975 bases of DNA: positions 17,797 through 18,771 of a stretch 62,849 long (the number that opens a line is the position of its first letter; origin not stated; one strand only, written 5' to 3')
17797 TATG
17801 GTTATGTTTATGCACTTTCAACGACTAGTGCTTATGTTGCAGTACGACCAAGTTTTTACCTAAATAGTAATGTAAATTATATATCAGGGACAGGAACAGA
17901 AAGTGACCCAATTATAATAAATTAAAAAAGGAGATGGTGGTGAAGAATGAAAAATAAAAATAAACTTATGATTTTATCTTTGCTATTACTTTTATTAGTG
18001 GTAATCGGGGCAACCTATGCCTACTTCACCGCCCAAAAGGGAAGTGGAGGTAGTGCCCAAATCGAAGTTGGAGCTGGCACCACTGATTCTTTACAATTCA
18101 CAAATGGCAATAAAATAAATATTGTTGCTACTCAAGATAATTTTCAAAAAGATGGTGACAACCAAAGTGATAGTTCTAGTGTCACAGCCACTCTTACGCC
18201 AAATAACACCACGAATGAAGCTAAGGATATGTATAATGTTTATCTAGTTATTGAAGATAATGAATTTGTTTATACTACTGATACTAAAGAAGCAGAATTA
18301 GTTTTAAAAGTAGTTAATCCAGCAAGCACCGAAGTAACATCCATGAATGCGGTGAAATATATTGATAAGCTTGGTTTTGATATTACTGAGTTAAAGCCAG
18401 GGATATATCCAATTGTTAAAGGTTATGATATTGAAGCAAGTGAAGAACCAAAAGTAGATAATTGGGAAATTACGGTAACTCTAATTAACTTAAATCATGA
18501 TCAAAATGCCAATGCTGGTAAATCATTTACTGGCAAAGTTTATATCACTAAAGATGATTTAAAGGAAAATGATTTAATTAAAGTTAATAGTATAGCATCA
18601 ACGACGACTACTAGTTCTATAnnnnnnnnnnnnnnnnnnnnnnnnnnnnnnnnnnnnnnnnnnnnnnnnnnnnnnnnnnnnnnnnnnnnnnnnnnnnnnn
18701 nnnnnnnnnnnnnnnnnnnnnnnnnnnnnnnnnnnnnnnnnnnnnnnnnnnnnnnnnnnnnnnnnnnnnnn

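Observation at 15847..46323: Fifteen-member family sharing a SipW-type signal peptide and a TasA-like N-module fills over half the window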

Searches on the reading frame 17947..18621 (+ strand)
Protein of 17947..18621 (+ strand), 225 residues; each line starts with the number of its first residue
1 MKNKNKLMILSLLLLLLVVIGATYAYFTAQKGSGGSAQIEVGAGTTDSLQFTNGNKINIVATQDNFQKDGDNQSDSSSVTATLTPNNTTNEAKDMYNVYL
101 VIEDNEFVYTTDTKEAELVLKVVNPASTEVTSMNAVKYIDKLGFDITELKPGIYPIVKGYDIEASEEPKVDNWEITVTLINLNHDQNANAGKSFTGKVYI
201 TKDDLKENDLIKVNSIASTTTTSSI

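Call 8: find_homologous_proteins(query=window:17947-18621:+, max_evalue=0.001)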
Query window:17947-18621:+ (225 aa): 17 proteins with E <= 0.001 among 566 candidates.
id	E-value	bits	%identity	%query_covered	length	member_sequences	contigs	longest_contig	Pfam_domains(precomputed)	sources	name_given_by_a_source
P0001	3.1e-76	274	60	100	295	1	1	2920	-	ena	-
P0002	3.3e-49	185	46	97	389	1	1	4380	-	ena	-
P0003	2.6e-47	179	44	100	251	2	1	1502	-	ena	-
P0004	3.1e-47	179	42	100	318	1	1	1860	-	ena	-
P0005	1.1e-45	174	45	100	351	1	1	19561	-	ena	-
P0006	5.2e-42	162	45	91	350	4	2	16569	-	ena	-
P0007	6.7e-38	149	45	88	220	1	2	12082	-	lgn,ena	-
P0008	1.6e-37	147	44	89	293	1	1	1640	PF00041.28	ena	-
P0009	6.3e-36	142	43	81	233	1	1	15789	-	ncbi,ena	-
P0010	6.2e-34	136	40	91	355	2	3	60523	-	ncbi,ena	-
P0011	1.1e-33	135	41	91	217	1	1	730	-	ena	-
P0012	1.9e-31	127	39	89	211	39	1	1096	-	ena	-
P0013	6.1e-29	119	51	56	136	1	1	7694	-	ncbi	-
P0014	2.1e-28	118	47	60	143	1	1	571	-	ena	-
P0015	6.5e-28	116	36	89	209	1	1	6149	-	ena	-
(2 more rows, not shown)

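Call 15: find_related_loci(query=A1, collection=genome_contigs, flank=10000)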
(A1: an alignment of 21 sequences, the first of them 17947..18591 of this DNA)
Query A1 (215 aa) in genome_contigs; peptide patterns used: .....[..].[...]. (x = any residue, [..] = any of these).
191 stretches matched a pattern; 166 encode a relative of the query (tblastn E <= 1e-3); the best 80 are kept; 76 distinct loci.
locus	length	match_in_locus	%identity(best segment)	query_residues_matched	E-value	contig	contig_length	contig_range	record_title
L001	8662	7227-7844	45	7-214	2e-52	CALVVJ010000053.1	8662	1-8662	MAG: uncultured Bacilli bacterium isolate BRZ_EQ__bin134 genome assembly, contig: BRZ_EQ__NODE_11564_length_8662_cov_5.0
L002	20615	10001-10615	44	7-213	3e-50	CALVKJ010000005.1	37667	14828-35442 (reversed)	MAG: uncultured Bacilli bacterium isolate BRZ_EV__bin81 genome assembly, contig: BRZ_EV__NODE_1241_length_37667_cov_5.21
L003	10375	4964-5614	42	1-214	2e-49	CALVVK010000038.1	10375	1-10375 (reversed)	MAG: uncultured Bacilli bacterium isolate BRZ_CE__bin71 genome assembly, contig: BRZ_CE__NODE_7975_length_10375_cov_5.36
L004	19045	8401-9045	44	1-215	3e-52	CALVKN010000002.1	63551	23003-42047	MAG: uncultured Bacilli bacterium isolate BRZ_NK__bin60 genome assembly, contig: BRZ_NK__NODE_486_length_63551_cov_13.96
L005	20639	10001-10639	44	2-215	5e-49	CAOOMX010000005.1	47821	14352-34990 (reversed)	MAG TPA_asm: uncultured Bacilli bacterium isolate MGBC100325 genome assembly, contig: MGBC100325.5, whole genome shotgun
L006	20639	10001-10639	43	1-213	9e-49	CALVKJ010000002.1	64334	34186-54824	MAG: uncultured Bacilli bacterium isolate BRZ_EV__bin81 genome assembly, contig: BRZ_EV__NODE_533_length_64334_cov_6.078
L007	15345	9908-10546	42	1-213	2e-48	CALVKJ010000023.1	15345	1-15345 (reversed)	MAG: uncultured Bacilli bacterium isolate BRZ_EV__bin81 genome assembly, contig: BRZ_EV__NODE_4536_length_15345_cov_5.40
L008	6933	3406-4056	41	1-214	9e-48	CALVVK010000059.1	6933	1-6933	MAG: uncultured Bacilli bacterium isolate BRZ_CE__bin71 genome assembly, contig: BRZ_CE__NODE_12911_length_6933_cov_5.30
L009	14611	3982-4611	42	6-214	8e-48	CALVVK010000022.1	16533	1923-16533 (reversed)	MAG: uncultured Bacilli bacterium isolate BRZ_CE__bin71 genome assembly, contig: BRZ_CE__NODE_4653_length_16533_cov_5.45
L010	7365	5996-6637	42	1-212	2e-47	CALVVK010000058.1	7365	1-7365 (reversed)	MAG: uncultured Bacilli bacterium isolate BRZ_CE__bin71 genome assembly, contig: BRZ_CE__NODE_12027_length_7365_cov_5.33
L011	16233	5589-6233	43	1-215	6e-47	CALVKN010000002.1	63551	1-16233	MAG: uncultured Bacilli bacterium isolate BRZ_NK__bin60 genome assembly, contig: BRZ_NK__NODE_486_length_63551_cov_13.96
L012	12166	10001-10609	44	10-215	1e-46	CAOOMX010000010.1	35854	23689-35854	MAG TPA_asm: uncultured Bacilli bacterium isolate MGBC100325 genome assembly, contig: MGBC100325.10, whole genome shotgu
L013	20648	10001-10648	41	1-213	6e-46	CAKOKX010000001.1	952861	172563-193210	MAG: uncultured Bacilli bacterium isolate REFINED_METABAT215_TOP10_CONTIGS_1500_ASSEMBLY_K77_MERGED__Hadza_MoBio_hadza-I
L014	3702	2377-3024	40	1-214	8e-46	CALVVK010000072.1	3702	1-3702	MAG: uncultured Bacilli bacterium isolate BRZ_CE__bin71 genome assembly, contig: BRZ_CE__NODE_27874_length_3702_cov_4.70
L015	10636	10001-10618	41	7-214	9e-46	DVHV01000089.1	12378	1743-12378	MAG TPA_asm: Candidatus Onthocola stercoravium isolate ChiW5-5982 ChiW5__C63182_L12378_SRR5506738, whole genome shotgun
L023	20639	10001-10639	41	4-207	5e-42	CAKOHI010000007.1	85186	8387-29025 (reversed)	MAG: uncultured Bacilli bacterium isolate REFINED_METABAT215_TOP10_CONTIGS_1500_ASSEMBLY_K77_MERGED__Hadza_MoBio_hadza-A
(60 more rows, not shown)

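Call 17: predict_structure(alignment_id=A1)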
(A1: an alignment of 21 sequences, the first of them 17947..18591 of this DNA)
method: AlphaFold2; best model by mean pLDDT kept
length: 215 residues; sequences in the alignment: 21
mean_pLDDT: 87.0   pTM: 0.71
mean pLDDT of the five models: 87.0, 86.3, 85.7, 85.1, 84.6
residues with pLDDT >= 90: 141; 70-90: 46; 50-70: 16; < 50: 12
segments of 3 or more residues with pLDDT < 50: 34-44
pLDDT, mean of each block of 10 residues (from residue 1): 74 91 70 40 70 95 82 96 93 96 96 95 97 93 96 95 96 97 89 96 83 61
secondary structure, 60 per line:
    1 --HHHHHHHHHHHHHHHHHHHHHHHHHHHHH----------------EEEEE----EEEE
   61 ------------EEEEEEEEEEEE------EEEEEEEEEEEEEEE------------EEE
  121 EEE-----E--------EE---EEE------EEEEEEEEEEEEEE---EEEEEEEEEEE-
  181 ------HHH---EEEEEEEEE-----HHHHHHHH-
elements in order: H3-31 E48-52 E57-60 E73-84 E91-105 E118-123 E143-145 E152-165 E169-179 E193-201 H207-214

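Call 20: fold_search(model_id=the predicted structure, library=pdb)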
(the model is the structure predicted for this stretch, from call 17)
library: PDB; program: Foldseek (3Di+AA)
matches with E <= 10: 1047; with E <= 0.001: 2
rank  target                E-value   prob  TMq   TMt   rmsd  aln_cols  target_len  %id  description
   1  4yci_A                2.2e-04  0.80  0.19  0.21  16.9       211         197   12  non-latent pro-bone morphogenetic protein 9 (released 2015-03-04)
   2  4jdm_A                6.5e-04  0.97  0.26  0.23  12.3       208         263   10  Secreted Chlamydial Protein PGP3, full-length (released 2013-06-05)
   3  4yci_B                1.4e-03  0.54  0.18  0.19  16.9       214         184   13  non-latent pro-bone morphogenetic protein 9 (released 2015-03-04)
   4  4jdm_B                1.5e-03  0.63  0.18  0.16  13.8       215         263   12  Secreted Chlamydial Protein PGP3, full-length (released 2013-06-05)
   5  4ycg_A                2.4e-03  0.51  0.18  0.19  17.9       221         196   11  Pro-bone morphogenetic protein 9 (released 2015-03-04)
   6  4ycg_B                2.7e-03  0.47  0.18  0.19  16.9       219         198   12  Pro-bone morphogenetic protein 9 (released 2015-03-04)
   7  1r17_A                3.0e-03  0.35  0.15  0.12  15.6       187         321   10  Crystal Structure Analysis of S.epidermidis adhesin SdrG binding to Fibrinogen (adhesin-ligand complex) (released 2003-10-28)
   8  2df7_K                3.0e-03  0.35  0.20  0.12  25.4       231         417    7  Crystal structure of infectious bursal disease virus VP2 subviral particle (released 2006-06-27)
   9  8wab_A                3.0e-03  0.23  0.14  0.16  15.2       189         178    7  Crystal structure of a chondroitin sulfate-binding carbohydrate binding module of a chondroitinase (released 2024-01-17)
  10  4jdo_A                3.5e-03  0.91  0.27  0.27  11.0       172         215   12  Secreted chlamydial protein pgp3, coiled-coil deletion (released 2013-06-05)
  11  4jdn_C                4.0e-03  0.72  0.24  0.32  11.2       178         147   11  Secreted Chlamydial Protein PGP3, C-terminal Domain (released 2013-06-05)
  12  6sf2_F                4.0e-03  0.35  0.18  0.21  15.8       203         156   10  Ternary complex of human bone morphogenetic protein 9 (BMP9) growth factor domain, its prodomain and extracellular dom (released 2020-04-08)
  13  4jdn_B                4.4e-03  0.90  0.27  0.36  10.8       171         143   10  Secreted Chlamydial Protein PGP3, C-terminal Domain (released 2013-06-05)
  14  4jdo_E                5.0e-03  0.89  0.28  0.28  11.1       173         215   12  Secreted chlamydial protein pgp3, coiled-coil deletion (released 2013-06-05)
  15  2ral_B                5.9e-03  0.23  0.15  0.12  16.4       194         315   12  Crystal Structure Analysis of double cysteine mutant of S.epidermidis adhesin SdrG: Evidence for the Dock,Lock and Lat (released 2007-11-06)
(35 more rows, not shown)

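Call 21: search_protein_representatives(alignment_id=A1)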
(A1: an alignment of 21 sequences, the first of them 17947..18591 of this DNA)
Query: 21 sequences, 278 profile positions. Proteins with E-value up to 0.001 (for the whole library): 2089; up to 1e-10: 1037; up to 1e-30: 702. The best 150 are listed.
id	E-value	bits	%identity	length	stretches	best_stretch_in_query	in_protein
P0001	3.1e-99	348.0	-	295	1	4-277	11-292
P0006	4.1e-97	341.0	-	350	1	1-277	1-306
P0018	3.7e-95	334.6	-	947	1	4-274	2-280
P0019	1.3e-94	332.8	-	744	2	1-277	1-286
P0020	6.3e-93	327.3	-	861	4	1-276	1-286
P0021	2.8e-92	325.2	-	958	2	11-277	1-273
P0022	8.6e-91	320.3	-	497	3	3-276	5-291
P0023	8.0e-90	317.1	-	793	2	4-274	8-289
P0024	1.2e-89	316.6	-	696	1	1-251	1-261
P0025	1.7e-89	316.1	-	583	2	2-276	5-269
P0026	1.4e-88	313.0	-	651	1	1-277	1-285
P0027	2.9e-88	312.0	-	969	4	5-276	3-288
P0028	2.3e-87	309.1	-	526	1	2-274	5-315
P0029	8.3e-87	307.2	-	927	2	1-277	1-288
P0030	5.1e-86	304.6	-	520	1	1-274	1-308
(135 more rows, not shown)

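Call 25: search_solved_structures(query=A1, max_evalue=10)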
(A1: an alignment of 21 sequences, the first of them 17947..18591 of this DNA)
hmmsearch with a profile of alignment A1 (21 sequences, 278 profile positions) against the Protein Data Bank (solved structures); distinct sequences matched with E-value up to 10: 3.
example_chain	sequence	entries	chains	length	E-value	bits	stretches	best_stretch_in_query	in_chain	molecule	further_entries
6n4v_Af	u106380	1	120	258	0.84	11.9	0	57-110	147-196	Coat protein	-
9b8c_H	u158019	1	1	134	1.2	11.5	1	192-257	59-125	RM018 fragment antigen binding heavy chain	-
9mpc_H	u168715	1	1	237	1.3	11.3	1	192-268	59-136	Fab heavy chain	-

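Call 26: search_protein_families(library=ncbifam, proteins=[L023:1-357:+, L023:379-873:+, L023:887-2173:+, L023:9992-11809:+, L023:11841-12476:+, L023:17919-19871:+], max_evalue=1)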
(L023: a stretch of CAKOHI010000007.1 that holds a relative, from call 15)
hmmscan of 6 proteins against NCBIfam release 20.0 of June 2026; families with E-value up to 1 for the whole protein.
L023:1-357:+ (119 aa): 8 families
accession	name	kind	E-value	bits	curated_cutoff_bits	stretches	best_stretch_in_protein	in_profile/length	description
TIGR02228.1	sigpep_I_arch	equivalog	3.9e-24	85.3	51.85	1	7-111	35-145/158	signal peptidase I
NF046067.1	SigPepSipWBacil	equivalog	3.2e-14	53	190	1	3-100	32-138/189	signal peptidase I SipW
TIGR02227.1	sigpep_I_bact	equivalog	2.3e-12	47.1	47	1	11-82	21-99/162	signal peptidase I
TIGR02754.1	sod_Ni_protease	equivalog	6.9e-06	26.4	63.25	1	14-89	2-83/90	nickel-type superoxide dismutase maturation protease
NF007621.2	PRK10276.1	subfamily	8.2e-06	25.8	110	1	10-83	29-102/115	translesion error-prone DNA polymerase V autoproteolytic subunit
TIGR00498.1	lexA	equivalog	1.8e-05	24.4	110.95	1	9-85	114-192/203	transcriptional repressor LexA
NF008114.0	PRK10861.1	equivalog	0.017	14.4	277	1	10-35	82-107/324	signal peptidase I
NF008599.0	PRK11566.1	equivalog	0.065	13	124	1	29-61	56-88/109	acid-activated periplasmic chaperone HdeB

L023:379-873:+ (165 aa): 1 family
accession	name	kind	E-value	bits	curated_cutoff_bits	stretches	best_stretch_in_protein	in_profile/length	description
NF053819.1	EF0750_LPXTG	subfamily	0.015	15.8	47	1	1-59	1-55/105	EF2685/EF0750 family sortase-dependent surface protein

L023:887-2173:+ (429 aa): 0 families

L023:9992-11809:+ (606 aa): 2 families
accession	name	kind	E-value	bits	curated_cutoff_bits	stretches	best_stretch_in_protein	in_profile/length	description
TIGR04088.1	cognate_SipW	domain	0.084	13.1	19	1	13-36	2-25/34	SipW-dependent-type signal peptide-containing protein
NF050029.2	TransRepNtr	equivalog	0.11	11.9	400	1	408-470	42-104/245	ADPR responsive transcriptional repressor NtrR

L023:11841-12476:+ (212 aa): 0 families

L023:17919-19871:+ (651 aa): 12 families
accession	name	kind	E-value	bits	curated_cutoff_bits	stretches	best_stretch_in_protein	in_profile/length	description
TIGR02442.1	Cob-chelat-sub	hypoth_equivalog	8e-07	27.9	779.45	1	393-508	472-590/641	putative cobaltochelatase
TIGR02532.1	IV_pilin_GFxxxE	domain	0.00083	19.1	16.3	1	4-25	2-23/24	prepilin-type N-terminal cleavage/methylation domain-containing protein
TIGR03788.1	marine_srt_targ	equivalog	0.0011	17.4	551.65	1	394-501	272-380/629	marine proteobacterial sortase target protein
NF040999.1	pilin_ComGC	equivalog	0.0026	17.9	75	1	4-81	2-75/84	competence type IV pilus major pilin ComGC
NF041013.1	T4P_ComGE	equivalog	0.0047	17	49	1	2-60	2-61/83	competence type IV pilus minor pilin ComGE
TIGR01801.1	CM_A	equivalog_domain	0.017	15.3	106.35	1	85-168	5-83/102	chorismate mutase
TIGR02543.1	List_Bact_rpt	repeat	0.023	15.1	20.95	1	334-357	1-24/44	TIGR02543 family repeat protein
TIGR02599.1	TIGR02599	subfamily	0.024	13.9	256.5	1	5-36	1-32/361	Verru_Chthon cassette protein C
NF007862.0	PRK10574.1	equivalog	0.05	13.7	138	1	2-45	3-47/145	prepilin peptidase-dependent pilin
NF007800.0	PRK10506.1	equivalog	0.06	13.2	158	1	2-58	7-63/163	prepilin peptidase-dependent protein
NF003707.0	PRK05325.1-2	equivalog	0.066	12.2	396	1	390-517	243-362/428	hypothetical protein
NF040982.1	ComGD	equivalog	0.26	11.7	70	1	3-68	1-66/139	competence type IV pilus minor pilin ComGD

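Call 27: search_protein_families(library=pfam, proteins=[L023:1-357:+, L023:379-873:+, L023:887-2173:+, L023:9992-11809:+, L023:11841-12476:+, L023:17919-19871:+], max_evalue=1)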
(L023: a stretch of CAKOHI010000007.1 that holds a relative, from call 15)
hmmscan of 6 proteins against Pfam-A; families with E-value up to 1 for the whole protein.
L023:1-357:+ (119 aa): 6 families
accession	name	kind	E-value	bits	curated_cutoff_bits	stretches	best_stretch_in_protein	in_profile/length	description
PF00717.28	Peptidase_S24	-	3.2e-11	43.4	23.3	1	8-87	33-114/116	Peptidase S24-like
PF10502.14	Peptidase_S26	-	8.4e-07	29.5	22.9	1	13-80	26-100/168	Signal peptidase, peptidase S26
PF02839.19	CBM_5_12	-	0.018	15.5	26.2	1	35-49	5-19/44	Carbohydrate-binding module family 5/12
PF15101.11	TERB2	-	0.021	15.2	27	1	3-83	59-130/207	Telomere-associated protein TERB2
PF23638.1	DUF7145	-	0.024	15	28.2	0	9-36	12-41/111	Domain of unknown function (DUF7145)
PF06940.17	DUF1287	-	0.058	13.6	25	1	32-88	100-161/163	Domain of unknown function (DUF1287)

L023:379-873:+ (165 aa): 1 family
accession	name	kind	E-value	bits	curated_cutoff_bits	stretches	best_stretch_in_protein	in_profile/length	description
PF00942.24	CBM_3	-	0.012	16.4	22.4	1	51-122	3-44/83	Cellulose binding domain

L023:887-2173:+ (429 aa): 0 families

L023:9992-11809:+ (606 aa): 0 families

L023:11841-12476:+ (212 aa): 1 family
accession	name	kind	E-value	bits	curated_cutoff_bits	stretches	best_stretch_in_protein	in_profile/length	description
PF17203.10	sCache_3_2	-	0.011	16.2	28.4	1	116-167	34-79/140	Single cache domain 3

L023:17919-19871:+ (651 aa): 6 families
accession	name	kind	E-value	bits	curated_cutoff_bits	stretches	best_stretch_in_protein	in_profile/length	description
PF00092.34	VWA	-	2.2e-15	57.8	23.8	1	395-549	1-164/174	von Willebrand factor type A domain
PF13519.12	VWA_2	-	6e-14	53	27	1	396-500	1-106/107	von Willebrand factor type A domain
PF09479.16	Flg_new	-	1e-07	32.4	27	1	302-358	2-52/65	Listeria-Bacteroides repeat domain (List_Bact_rpt)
PF07963.17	N_methyl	-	0.00016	21.6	21.2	1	2-24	3-25/27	Prokaryotic N-terminal methylation motif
PF05762.20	VWA_CoxE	-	0.0004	20.3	26.4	1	392-509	55-168/222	VWA domain containing CoxE-like protein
PF04285.18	DUF444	-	0.0044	16.6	27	1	466-518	308-361/418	Protein of unknown function (DUF444)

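Call 37: find_homologous_proteins(query=L023:1-357:+, max_evalue=0.001)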
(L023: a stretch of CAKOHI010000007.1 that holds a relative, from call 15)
Query L023:1-357:+ (119 aa): 31 proteins with E <= 0.001 among 54 candidates.
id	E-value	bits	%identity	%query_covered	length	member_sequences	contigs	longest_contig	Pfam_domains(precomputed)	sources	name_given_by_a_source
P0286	9.2e-67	240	98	100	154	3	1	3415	PF00717.29,PF10502.15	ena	-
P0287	6.6e-65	234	95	100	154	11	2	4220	PF00717.29,PF10502.15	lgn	-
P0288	1.0e-62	227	93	100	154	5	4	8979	PF00717.29,PF10502.15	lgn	-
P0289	7.4e-62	224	92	100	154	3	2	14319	PF00717.29,PF10502.15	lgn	-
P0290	4.7e-52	192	94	84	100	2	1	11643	PF00717.29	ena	-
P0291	4.3e-47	176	76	87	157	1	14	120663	PF00717.29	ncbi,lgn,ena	-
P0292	3.6e-24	103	63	72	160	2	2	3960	PF00717.29,PF10502.15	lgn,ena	-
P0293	1.4e-23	101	63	72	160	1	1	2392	PF00717.29,PF10502.15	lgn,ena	-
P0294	3.1e-23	100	63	72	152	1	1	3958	PF00717.29,PF10502.15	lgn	-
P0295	3.8e-23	99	57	75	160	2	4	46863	PF00717.29,PF10502.15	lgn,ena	-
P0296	6.2e-23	99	47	86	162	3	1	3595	PF00717.29,PF10502.15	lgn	-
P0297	1.3e-21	94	100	42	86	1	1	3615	PF00717.29,PF10502.15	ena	-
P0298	2.0e-18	84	43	92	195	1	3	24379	PF00717.29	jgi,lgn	jgi:signal peptidase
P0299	6.0e-17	79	44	92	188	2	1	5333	PF00717.29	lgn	-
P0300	7.7e-17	79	44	92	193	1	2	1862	PF00717.29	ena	-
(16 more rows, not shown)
